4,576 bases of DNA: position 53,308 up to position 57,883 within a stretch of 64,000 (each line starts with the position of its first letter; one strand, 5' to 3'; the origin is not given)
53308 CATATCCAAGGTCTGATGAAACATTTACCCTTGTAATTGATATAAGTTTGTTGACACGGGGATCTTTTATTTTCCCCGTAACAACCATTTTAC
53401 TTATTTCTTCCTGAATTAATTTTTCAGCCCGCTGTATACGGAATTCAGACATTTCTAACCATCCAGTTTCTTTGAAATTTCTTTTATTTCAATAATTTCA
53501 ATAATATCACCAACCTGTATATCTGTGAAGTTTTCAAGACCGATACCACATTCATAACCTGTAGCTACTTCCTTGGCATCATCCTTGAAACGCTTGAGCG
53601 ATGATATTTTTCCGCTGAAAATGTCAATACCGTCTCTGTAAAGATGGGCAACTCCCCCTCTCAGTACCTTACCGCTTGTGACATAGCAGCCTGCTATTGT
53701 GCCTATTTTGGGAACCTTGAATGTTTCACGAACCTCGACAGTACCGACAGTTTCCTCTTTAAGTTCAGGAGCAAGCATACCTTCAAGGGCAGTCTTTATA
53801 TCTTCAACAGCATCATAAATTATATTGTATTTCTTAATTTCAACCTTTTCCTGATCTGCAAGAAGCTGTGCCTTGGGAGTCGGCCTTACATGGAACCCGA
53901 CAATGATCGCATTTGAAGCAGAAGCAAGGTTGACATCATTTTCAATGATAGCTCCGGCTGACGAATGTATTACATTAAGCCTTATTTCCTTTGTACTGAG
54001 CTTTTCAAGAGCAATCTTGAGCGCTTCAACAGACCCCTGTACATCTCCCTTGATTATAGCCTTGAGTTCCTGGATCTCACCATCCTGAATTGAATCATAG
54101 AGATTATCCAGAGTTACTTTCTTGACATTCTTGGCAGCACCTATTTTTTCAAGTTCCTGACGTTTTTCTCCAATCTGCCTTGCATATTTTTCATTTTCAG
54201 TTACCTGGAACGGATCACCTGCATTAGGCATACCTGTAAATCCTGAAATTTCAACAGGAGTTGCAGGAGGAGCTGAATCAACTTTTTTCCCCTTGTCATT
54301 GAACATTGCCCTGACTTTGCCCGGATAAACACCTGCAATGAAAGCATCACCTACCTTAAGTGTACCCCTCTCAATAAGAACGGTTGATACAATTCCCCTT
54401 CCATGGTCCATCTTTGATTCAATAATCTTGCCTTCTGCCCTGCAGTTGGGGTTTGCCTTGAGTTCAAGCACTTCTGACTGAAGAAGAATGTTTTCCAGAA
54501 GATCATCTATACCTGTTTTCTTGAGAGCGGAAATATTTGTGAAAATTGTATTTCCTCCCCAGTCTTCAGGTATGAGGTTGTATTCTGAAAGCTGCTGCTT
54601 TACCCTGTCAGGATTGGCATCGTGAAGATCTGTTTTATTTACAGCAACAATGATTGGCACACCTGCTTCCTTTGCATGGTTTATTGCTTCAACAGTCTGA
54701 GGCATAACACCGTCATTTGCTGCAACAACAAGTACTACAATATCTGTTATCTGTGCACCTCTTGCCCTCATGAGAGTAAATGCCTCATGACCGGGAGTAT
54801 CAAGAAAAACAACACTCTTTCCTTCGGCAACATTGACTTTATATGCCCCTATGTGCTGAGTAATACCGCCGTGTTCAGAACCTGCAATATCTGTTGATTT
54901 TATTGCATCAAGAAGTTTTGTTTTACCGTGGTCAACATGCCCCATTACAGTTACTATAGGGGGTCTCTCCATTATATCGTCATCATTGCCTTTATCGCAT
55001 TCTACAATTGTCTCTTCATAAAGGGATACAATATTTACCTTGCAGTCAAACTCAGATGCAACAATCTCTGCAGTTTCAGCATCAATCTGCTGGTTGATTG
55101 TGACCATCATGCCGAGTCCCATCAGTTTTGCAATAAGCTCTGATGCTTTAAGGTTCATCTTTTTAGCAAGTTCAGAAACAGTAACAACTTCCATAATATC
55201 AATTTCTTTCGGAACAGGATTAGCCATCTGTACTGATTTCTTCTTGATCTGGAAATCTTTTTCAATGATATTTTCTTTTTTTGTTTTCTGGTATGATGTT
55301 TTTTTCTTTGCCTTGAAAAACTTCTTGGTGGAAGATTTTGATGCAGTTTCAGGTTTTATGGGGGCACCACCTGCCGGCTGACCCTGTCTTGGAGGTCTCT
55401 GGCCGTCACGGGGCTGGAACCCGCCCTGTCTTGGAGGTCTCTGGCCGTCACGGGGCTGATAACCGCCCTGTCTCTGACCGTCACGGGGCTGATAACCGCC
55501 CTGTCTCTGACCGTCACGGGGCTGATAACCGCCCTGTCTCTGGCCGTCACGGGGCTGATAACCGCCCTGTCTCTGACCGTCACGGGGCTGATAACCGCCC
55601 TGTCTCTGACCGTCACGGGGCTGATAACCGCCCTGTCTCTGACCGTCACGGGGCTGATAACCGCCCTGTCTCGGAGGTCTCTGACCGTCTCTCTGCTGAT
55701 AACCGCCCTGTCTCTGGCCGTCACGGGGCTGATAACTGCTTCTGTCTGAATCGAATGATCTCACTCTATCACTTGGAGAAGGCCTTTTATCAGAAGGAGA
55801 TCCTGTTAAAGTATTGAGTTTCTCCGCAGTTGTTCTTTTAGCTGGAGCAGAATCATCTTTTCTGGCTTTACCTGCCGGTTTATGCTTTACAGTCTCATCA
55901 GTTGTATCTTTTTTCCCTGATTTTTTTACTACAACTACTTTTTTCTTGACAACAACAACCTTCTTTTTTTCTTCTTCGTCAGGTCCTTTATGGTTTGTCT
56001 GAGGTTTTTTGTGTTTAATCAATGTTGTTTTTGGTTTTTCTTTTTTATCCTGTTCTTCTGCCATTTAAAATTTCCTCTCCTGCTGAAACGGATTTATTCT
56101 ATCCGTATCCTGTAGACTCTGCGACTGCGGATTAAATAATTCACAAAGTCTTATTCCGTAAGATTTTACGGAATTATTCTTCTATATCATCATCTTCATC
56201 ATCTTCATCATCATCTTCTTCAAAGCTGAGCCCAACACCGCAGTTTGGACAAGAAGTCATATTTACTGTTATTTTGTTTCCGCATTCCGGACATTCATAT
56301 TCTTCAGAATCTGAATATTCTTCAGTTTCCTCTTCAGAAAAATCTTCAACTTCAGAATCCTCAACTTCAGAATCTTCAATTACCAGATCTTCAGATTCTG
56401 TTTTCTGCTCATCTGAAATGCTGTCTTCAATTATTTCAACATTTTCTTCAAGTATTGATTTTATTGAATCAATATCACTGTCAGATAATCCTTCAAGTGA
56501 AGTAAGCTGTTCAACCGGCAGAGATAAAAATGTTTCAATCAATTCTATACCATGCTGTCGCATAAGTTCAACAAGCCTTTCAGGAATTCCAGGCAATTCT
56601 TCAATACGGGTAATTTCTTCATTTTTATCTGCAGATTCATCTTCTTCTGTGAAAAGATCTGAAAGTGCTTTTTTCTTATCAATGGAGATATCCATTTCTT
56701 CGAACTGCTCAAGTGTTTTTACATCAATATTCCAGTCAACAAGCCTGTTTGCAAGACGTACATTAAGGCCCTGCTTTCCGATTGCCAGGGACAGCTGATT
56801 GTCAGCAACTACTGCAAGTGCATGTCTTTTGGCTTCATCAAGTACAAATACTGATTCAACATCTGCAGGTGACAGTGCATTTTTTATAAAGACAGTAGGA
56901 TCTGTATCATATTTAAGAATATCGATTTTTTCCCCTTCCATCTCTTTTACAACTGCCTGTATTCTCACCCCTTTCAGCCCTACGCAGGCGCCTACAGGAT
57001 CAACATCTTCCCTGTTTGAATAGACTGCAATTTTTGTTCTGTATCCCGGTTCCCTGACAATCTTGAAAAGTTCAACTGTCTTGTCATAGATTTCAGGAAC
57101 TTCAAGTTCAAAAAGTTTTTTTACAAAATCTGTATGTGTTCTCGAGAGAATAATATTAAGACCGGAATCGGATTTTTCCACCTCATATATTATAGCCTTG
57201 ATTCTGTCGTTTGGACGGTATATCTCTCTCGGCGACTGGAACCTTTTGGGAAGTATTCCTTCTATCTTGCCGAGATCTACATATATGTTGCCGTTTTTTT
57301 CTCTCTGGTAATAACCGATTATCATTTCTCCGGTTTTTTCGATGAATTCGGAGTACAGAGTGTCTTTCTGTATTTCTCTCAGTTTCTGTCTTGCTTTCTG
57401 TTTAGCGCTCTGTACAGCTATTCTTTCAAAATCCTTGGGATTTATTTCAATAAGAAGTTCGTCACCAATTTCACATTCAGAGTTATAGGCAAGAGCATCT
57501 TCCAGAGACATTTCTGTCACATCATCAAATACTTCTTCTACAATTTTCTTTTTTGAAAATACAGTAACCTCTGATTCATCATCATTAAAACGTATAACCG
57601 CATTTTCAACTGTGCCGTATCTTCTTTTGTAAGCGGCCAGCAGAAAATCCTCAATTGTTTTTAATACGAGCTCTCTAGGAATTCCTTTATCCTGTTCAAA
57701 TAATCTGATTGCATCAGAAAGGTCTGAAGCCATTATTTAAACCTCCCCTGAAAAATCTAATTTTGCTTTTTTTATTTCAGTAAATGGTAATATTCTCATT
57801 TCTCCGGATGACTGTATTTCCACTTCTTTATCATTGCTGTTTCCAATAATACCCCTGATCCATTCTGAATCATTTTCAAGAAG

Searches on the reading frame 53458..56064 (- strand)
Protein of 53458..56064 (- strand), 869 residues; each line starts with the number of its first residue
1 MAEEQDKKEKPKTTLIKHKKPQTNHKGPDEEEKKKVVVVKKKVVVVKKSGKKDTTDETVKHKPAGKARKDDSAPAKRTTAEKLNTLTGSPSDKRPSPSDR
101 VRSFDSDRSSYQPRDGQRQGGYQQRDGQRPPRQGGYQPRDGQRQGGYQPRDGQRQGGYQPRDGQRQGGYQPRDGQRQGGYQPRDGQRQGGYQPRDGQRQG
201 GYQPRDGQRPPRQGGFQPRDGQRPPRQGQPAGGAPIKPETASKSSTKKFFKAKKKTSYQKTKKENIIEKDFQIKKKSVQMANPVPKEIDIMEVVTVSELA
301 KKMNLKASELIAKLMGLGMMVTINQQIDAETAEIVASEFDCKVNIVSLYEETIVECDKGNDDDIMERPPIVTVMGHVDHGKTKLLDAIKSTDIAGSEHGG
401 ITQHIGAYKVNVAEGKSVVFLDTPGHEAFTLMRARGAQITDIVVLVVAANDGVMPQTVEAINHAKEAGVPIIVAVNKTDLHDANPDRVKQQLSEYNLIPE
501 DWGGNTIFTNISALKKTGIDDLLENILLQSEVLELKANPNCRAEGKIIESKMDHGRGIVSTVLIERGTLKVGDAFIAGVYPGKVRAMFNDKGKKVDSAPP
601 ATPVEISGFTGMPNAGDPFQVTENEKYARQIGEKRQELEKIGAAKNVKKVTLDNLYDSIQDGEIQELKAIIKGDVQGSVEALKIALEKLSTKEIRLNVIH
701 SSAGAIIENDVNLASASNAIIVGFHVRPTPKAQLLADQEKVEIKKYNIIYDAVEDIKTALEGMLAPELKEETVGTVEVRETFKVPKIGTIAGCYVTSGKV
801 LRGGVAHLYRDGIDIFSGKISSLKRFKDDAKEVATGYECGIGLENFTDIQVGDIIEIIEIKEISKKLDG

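Call 73: search_protein_families(library=pfam, proteins=[window:53458-56064:-], max_evalue=0.000001)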
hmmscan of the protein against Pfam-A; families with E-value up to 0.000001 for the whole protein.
window:53458-56064:- (869 aa): 5 families
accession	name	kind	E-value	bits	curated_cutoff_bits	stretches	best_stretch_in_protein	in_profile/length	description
PF11987.13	IF-2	-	3.9e-41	140.1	27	1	644-757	4-117/117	Translation-initiation factor 2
PF00009.33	GTP_EFTU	-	9.6e-33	113.8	26.5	1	370-527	5-183/188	Elongation factor Tu GTP binding domain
PF22042.2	EF-G_D2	-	8.2e-23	80.8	27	1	543-621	2-83/84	Elongation factor G domain 2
PF04760.21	IF2_N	-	3.3e-18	65.6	25.3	1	291-340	1-51/53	Translation initiation factor IF-2, N-terminal region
PF01926.29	MMR_HSR1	-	1.8e-10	41.3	21.9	1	371-477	2-113/113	50S ribosome-binding GTPase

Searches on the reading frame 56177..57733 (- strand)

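Call 73: search_protein_families(library=pfam, proteins=[window:56177-57733:-], max_evalue=0.000001)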
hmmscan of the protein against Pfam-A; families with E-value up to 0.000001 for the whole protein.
window:56177-57733:- (519 aa): 2 families
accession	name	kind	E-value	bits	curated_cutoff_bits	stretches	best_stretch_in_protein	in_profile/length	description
PF08529.16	NusA_N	-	3.6e-34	118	23.8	1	4-124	1-119/119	NusA N-terminal domain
PF13184.12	KH_5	-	1.1e-28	99.6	27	1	229-296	1-68/69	NusA-like KH domain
